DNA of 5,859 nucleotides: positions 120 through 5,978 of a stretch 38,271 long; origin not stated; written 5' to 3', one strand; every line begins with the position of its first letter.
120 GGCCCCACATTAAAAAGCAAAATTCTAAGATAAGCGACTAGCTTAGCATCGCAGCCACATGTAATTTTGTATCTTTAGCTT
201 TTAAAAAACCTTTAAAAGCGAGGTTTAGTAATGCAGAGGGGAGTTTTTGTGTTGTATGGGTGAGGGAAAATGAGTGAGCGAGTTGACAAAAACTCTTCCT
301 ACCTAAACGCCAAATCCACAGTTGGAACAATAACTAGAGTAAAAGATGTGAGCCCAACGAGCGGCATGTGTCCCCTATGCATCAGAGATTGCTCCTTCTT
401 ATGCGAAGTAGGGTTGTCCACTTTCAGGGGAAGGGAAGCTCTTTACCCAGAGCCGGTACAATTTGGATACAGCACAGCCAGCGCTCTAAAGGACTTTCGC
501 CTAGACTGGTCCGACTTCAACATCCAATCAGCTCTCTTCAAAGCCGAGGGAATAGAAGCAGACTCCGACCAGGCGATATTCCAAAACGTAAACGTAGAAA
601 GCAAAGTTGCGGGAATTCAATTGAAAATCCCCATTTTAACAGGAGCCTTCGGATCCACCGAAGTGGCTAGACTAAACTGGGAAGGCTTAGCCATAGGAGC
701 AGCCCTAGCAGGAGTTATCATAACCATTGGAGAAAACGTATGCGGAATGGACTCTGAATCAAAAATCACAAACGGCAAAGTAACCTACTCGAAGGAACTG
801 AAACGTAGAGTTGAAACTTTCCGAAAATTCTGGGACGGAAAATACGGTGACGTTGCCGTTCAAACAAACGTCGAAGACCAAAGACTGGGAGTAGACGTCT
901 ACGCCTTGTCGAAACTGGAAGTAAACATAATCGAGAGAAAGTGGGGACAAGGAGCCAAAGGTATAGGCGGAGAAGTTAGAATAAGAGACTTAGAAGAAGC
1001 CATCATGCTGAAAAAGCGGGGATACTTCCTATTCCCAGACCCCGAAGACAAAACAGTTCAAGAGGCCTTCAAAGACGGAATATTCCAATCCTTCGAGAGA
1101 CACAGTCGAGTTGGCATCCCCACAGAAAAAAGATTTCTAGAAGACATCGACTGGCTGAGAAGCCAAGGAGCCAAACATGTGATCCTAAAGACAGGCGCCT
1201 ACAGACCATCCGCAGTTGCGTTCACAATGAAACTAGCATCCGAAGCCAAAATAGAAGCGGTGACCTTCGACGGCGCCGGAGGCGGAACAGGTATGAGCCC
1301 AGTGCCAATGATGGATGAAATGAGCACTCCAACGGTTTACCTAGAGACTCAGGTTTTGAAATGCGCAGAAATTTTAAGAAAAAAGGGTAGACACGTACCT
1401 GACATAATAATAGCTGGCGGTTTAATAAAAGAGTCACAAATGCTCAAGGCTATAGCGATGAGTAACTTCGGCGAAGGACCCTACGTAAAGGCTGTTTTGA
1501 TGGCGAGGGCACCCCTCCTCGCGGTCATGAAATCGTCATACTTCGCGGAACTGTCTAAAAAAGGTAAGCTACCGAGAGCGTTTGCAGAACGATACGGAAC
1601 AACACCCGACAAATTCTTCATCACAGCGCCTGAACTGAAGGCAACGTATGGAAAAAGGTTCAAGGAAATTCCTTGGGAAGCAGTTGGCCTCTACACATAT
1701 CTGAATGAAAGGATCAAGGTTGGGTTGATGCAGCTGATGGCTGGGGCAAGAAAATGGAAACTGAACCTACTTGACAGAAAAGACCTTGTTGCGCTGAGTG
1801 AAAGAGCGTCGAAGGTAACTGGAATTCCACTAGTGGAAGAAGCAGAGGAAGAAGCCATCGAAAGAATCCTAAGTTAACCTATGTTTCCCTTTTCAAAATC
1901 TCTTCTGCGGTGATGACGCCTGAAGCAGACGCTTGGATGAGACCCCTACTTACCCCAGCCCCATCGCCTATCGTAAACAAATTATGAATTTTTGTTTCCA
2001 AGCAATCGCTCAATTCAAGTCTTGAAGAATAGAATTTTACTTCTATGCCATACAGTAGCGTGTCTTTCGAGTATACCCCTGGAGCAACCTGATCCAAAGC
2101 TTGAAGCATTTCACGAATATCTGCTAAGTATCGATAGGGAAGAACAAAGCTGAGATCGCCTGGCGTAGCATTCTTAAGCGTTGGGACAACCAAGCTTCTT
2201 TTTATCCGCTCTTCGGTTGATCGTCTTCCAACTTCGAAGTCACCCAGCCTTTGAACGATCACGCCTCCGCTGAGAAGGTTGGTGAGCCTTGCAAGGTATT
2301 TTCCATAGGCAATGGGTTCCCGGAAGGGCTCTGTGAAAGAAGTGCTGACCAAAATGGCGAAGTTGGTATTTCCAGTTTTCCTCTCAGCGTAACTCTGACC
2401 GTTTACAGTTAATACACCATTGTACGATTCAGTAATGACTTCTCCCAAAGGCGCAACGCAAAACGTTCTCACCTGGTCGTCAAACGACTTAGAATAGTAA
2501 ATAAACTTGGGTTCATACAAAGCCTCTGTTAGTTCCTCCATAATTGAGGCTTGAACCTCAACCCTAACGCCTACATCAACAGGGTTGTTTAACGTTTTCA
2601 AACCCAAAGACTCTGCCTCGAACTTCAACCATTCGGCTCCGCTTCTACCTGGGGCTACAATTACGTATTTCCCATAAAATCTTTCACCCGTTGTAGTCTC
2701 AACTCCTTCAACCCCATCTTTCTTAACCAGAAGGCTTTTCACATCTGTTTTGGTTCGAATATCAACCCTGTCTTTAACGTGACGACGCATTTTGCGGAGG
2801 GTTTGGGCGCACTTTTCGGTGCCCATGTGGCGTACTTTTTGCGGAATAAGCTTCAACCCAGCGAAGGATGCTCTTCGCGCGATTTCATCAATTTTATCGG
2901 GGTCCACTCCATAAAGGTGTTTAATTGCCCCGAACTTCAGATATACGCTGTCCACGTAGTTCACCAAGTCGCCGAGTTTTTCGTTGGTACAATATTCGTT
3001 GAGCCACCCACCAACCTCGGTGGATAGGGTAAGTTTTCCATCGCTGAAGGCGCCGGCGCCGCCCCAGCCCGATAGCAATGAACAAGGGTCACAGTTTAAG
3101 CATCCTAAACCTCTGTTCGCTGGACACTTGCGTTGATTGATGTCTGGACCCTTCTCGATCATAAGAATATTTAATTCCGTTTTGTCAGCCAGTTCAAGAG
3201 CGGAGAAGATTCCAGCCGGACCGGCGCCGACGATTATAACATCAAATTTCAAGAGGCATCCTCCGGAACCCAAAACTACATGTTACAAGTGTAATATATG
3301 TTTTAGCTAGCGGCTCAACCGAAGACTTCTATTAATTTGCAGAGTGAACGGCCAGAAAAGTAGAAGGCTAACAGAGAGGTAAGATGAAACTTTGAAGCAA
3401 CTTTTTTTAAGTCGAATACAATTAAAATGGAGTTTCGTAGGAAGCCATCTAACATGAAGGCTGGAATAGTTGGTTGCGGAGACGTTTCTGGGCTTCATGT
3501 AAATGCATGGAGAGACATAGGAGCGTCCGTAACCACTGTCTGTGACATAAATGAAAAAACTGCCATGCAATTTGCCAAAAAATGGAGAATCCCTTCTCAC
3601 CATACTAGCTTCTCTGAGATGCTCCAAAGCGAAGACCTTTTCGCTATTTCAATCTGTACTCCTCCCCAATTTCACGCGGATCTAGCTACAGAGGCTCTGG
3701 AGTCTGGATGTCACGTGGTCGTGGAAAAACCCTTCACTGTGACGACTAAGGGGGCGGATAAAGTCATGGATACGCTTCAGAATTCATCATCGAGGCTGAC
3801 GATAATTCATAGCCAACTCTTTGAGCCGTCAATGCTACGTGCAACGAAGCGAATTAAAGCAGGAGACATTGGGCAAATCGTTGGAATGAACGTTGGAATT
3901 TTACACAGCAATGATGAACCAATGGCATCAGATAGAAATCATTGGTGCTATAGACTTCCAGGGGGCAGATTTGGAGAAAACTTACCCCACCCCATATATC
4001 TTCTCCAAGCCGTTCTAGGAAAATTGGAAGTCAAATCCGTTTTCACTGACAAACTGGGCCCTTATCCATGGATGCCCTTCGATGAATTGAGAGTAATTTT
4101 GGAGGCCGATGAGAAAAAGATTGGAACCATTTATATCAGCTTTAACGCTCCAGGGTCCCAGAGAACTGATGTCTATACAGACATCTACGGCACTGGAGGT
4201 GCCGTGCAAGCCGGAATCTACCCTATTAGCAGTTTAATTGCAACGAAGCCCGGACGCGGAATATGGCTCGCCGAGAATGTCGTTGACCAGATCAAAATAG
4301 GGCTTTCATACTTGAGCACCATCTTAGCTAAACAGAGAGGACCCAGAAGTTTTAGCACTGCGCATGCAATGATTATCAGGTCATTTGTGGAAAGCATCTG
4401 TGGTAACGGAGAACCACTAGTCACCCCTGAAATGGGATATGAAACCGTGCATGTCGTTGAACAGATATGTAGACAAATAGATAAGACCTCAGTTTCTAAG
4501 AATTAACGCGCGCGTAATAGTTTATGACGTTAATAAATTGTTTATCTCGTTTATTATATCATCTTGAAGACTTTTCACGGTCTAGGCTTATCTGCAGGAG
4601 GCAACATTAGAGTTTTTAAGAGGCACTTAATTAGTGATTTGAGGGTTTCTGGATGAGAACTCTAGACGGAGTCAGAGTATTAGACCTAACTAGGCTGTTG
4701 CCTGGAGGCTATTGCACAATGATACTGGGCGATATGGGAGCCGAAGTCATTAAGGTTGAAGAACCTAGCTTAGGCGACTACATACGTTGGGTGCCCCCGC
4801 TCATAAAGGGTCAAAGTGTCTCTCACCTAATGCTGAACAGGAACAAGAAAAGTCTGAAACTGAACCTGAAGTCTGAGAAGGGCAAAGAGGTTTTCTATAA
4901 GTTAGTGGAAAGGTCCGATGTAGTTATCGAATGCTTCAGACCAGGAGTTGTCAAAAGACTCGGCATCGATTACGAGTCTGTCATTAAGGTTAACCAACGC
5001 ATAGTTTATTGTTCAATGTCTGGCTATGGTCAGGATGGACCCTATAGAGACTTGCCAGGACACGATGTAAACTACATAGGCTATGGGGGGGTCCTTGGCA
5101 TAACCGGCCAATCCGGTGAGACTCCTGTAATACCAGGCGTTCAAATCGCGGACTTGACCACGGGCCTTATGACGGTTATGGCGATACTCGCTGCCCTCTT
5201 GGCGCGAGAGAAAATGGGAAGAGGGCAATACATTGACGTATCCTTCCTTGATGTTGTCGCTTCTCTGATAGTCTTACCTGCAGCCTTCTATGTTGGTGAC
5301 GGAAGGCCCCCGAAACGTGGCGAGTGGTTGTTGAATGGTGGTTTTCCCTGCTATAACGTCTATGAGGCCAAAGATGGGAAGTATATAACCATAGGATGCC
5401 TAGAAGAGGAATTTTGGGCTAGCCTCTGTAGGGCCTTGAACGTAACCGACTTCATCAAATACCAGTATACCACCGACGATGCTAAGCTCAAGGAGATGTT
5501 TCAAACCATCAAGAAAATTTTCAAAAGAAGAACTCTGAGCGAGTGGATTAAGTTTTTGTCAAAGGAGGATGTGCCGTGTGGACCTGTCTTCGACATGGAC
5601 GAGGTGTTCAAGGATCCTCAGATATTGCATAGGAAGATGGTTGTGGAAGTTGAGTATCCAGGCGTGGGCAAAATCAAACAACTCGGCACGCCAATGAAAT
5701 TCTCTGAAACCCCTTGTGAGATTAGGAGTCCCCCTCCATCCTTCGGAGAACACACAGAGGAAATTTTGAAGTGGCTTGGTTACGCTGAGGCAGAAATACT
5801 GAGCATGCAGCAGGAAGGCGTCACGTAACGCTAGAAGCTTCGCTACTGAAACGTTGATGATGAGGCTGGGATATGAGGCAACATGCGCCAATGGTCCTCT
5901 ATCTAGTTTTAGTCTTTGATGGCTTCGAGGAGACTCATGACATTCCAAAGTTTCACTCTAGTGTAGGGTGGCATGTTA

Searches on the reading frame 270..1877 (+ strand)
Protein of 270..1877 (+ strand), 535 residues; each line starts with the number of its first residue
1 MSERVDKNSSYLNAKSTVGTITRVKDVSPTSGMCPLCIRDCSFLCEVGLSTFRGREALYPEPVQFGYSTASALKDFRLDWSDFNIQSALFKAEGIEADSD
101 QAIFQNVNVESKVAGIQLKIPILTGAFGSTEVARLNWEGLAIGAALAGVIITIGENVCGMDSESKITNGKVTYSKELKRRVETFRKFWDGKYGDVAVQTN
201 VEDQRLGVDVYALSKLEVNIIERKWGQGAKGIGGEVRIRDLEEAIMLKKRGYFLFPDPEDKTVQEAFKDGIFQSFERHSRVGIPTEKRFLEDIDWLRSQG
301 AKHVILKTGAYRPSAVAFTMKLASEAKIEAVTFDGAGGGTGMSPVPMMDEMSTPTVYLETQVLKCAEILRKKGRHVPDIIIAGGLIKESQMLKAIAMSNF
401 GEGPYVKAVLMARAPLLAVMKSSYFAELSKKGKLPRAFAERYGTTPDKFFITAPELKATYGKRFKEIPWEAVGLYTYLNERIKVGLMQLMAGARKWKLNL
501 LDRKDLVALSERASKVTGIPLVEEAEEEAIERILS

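Call 58: search_protein_families(library=pfam, proteins=[window:270-1877:+], max_evalue=0.001)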
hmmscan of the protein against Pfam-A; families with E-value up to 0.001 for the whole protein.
window:270-1877:+ (535 aa): 1 family
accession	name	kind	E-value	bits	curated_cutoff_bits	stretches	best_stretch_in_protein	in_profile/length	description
PF01645.23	Glu_synthase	-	1.5e-10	41.3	20.4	1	295-397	197-296/369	Conserved region in glutamate synthase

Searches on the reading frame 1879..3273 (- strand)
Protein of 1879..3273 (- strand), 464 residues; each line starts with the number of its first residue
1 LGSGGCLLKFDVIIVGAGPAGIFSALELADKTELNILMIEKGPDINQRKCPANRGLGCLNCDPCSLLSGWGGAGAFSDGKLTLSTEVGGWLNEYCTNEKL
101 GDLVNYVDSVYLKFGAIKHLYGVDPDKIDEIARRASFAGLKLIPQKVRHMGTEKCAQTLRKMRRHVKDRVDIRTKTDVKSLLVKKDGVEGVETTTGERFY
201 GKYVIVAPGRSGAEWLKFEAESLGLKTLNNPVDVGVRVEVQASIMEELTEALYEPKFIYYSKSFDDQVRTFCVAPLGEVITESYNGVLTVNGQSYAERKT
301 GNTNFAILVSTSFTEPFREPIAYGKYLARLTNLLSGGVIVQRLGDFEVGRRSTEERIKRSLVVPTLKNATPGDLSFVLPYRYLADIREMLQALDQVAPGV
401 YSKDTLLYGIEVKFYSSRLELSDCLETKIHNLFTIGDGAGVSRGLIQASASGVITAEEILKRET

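Call 58: search_protein_families(library=pfam, proteins=[window:1879-3273:-], max_evalue=0.001)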
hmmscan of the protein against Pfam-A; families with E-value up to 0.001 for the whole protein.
window:1879-3273:- (464 aa): 10 families
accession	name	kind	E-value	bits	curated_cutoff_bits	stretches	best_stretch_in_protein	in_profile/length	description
PF21688.3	FAD-depend_C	-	2.7e-13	51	27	1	252-412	29-195/197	FAD-dependent protein, C-terminal domain-like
PF07992.20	Pyr_redox_2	-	4e-12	46.6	26.1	1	10-52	1-42/291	Pyridine nucleotide-disulphide oxidoreductase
PF01266.30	DAO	-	2.6e-10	40.8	27.9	1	11-47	1-36/353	FAD dependent oxidoreductase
PF01134.28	GIDA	-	3.3e-10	40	22.1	0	11-51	1-41/391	Glucose inhibited division protein A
PF03486.20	HI0933_like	-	8.4e-09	35.7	50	1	11-47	2-37/244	HI0933-like protein Rossmann domain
PF13738.12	Pyr_redox_3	-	1.4e-08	34.8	30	1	13-42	1-30/305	Pyridine nucleotide-disulphide oxidoreductase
PF00890.30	FAD_binding_2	-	1e-07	32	20.4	1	11-44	1-33/414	FAD binding domain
PF05834.18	Lycopene_cycl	-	6.6e-06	25.9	23.4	1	11-45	1-36/380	Lycopene cyclase protein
PF01494.25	FAD_binding_3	-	7.4e-06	25.8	22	1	10-219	2-170/349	FAD binding domain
PF01946.23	Thi4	-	0.00014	21.7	26.2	1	9-41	17-49/235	Thi4 family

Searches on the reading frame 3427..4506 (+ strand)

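Call 58: search_protein_families(library=pfam, proteins=[window:3427-4506:+], max_evalue=0.001)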
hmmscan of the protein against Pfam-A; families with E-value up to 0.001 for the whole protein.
window:3427-4506:+ (359 aa): 3 families
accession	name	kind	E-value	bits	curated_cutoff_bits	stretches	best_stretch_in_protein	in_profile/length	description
PF01408.29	GFO_IDH_MocA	-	8.2e-24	85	24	1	11-126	2-118/120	Oxidoreductase family, NAD-binding Rossmann fold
PF22725.1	GFO_IDH_MocA_C3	-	7e-11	42.6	27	1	137-260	2-123/124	GFO/IDH/MocA C-terminal domain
PF02894.22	GFO_IDH_MocA_C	-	7.3e-10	39.5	22.9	1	141-351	2-210/218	Oxidoreductase family, C-terminal alpha/beta domain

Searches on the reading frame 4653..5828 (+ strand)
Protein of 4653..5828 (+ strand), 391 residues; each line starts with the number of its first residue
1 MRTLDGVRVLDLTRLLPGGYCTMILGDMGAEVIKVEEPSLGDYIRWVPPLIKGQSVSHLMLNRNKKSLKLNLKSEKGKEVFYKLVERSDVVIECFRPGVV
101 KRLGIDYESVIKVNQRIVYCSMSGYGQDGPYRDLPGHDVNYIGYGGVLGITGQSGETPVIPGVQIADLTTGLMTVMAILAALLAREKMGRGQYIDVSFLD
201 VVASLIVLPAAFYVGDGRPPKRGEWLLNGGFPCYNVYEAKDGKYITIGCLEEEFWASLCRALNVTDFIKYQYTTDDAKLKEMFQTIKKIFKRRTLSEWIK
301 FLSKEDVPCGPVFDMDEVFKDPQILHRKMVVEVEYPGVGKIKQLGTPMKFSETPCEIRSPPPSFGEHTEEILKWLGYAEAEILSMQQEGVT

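Call 58: search_protein_families(library=pfam, proteins=[window:4653-5828:+], max_evalue=0.001)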
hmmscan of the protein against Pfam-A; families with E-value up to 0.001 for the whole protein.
window:4653-5828:+ (391 aa): 1 family
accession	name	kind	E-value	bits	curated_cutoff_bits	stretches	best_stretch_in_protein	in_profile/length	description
PF02515.22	CoA_transf_3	-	8.6e-119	397.3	23.3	1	4-368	1-366/366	CoA-transferase family III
